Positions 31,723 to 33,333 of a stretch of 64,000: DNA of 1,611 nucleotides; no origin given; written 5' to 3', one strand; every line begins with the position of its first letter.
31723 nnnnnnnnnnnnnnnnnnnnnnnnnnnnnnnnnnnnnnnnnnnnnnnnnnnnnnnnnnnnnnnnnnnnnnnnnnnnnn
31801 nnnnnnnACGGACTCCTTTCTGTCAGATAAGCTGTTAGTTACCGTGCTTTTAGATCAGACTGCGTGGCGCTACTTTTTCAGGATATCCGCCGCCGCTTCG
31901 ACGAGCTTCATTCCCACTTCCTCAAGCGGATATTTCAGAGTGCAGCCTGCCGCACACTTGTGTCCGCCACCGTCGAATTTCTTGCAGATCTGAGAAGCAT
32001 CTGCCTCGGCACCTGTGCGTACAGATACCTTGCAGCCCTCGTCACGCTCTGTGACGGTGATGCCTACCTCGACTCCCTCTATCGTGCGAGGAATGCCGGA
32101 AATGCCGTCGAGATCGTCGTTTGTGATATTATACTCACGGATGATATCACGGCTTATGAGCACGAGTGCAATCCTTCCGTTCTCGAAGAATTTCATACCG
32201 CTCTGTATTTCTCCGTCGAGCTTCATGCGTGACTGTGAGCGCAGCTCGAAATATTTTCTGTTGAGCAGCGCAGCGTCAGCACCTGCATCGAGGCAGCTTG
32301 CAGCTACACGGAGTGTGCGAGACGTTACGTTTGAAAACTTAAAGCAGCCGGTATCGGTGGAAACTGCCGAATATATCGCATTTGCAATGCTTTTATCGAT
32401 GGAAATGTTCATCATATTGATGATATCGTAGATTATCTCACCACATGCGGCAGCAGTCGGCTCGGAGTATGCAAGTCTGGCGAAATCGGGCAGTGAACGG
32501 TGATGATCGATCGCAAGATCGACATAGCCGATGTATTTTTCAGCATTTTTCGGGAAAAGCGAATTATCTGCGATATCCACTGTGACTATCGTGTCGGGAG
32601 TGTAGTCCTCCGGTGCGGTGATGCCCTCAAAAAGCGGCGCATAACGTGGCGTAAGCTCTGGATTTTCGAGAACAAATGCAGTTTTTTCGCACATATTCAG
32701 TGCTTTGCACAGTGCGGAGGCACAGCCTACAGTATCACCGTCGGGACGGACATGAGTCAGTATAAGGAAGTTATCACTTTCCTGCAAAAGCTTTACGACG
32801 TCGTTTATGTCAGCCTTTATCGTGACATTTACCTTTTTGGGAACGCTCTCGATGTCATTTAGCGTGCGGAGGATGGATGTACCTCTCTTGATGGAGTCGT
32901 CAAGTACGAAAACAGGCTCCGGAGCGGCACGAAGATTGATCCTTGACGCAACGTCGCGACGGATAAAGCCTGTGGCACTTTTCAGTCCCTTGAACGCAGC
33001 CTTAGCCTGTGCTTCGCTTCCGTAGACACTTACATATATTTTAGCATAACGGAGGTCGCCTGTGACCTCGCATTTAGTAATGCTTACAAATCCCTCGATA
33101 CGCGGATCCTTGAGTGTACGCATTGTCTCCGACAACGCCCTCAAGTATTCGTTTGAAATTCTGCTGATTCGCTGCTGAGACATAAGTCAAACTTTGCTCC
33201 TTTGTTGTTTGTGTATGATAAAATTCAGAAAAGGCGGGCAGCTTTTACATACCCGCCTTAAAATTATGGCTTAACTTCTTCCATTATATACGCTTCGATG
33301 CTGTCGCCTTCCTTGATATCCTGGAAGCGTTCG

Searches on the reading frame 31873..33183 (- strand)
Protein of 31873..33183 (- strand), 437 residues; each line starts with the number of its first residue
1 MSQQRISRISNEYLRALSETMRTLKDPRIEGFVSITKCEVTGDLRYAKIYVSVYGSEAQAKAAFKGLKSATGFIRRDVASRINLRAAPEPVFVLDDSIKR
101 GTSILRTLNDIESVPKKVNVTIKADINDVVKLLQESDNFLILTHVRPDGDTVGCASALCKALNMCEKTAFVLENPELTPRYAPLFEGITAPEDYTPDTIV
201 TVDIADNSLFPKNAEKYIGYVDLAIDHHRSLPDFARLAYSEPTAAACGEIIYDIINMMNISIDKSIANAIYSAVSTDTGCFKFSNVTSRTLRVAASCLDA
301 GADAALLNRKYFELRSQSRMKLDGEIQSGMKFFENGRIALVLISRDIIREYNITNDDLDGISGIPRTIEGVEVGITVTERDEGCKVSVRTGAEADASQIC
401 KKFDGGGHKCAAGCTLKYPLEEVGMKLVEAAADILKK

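Call 3: search_protein_families(library=pfam, proteins=[window:31873-33183:-], max_evalue=0.1)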
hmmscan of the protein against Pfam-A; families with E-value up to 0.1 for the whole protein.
window:31873-33183:- (437 aa): 3 families
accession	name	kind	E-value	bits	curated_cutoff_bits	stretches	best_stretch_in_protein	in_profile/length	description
PF02033.23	RBFA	-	1.1e-28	100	34.7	1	5-106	1-103/105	Ribosome-binding factor A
PF01368.27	DHH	-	4.1e-15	56.6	28.1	1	139-273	2-124/125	DHH family, N-terminal domain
PF02272.25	DHHA1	-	1.4e-10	42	25.9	1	350-436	10-101/102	DHHA1 domain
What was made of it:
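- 31870..33183 (-): RbfA fused to a DHH/DHHA1 phosphoesterase, 437 aa. It is the last gene of the rimP-nusA-infB-rbfA block and probably supplies transcription into the module. Pfam RBFA + DHH + DHHA1 (call 3).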
